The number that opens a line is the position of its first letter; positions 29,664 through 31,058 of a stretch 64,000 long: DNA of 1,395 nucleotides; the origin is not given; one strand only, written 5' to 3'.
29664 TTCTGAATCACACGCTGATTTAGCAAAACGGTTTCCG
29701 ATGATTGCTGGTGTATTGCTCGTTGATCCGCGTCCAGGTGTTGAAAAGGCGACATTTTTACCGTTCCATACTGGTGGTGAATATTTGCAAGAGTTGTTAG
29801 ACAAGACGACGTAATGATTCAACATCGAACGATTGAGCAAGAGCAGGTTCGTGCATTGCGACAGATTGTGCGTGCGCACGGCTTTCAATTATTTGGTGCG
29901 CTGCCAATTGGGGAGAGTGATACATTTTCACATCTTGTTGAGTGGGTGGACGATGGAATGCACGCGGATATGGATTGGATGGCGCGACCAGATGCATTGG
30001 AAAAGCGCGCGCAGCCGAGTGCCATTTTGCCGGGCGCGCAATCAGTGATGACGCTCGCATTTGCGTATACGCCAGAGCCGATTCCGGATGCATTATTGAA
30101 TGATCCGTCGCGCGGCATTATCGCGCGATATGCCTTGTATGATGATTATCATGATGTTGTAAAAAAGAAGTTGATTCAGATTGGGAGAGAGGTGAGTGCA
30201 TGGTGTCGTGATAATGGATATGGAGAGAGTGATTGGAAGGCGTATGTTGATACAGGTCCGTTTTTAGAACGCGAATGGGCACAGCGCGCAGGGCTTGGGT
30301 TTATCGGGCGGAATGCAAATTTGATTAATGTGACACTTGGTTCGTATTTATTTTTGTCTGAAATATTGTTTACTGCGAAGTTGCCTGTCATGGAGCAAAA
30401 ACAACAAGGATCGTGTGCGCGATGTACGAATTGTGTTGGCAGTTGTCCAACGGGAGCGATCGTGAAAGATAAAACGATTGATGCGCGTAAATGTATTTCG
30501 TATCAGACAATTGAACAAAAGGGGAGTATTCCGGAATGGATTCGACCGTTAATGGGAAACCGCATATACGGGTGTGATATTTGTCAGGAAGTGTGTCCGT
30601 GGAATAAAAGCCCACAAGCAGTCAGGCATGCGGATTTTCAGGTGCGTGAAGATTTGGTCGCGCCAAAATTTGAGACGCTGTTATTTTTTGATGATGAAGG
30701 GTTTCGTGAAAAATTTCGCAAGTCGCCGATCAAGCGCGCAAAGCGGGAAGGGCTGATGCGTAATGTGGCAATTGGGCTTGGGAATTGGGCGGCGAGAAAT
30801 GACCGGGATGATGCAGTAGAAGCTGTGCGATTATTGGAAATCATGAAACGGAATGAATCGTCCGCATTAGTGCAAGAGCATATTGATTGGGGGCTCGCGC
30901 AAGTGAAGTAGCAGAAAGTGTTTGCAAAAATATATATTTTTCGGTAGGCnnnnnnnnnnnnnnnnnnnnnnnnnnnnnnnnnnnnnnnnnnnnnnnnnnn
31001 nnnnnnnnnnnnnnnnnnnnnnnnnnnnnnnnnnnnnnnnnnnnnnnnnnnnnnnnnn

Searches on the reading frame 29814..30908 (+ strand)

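Call 11: search_protein_families(library=pfam, proteins=[window:29814-30908:+], max_evalue=0.00001)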
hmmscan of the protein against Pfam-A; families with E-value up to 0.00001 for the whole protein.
window:29814-30908:+ (365 aa): 2 families
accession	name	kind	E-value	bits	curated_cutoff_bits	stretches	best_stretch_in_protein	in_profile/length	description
PF13484.11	Fer4_16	-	7.8e-22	78.3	30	1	201-264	2-66/66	4Fe-4S double cluster binding domain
PF08331.15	QueG_DUF1730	-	1.2e-17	64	25.1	1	65-147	1-77/77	Epoxyqueuosine reductase QueG, DUF1730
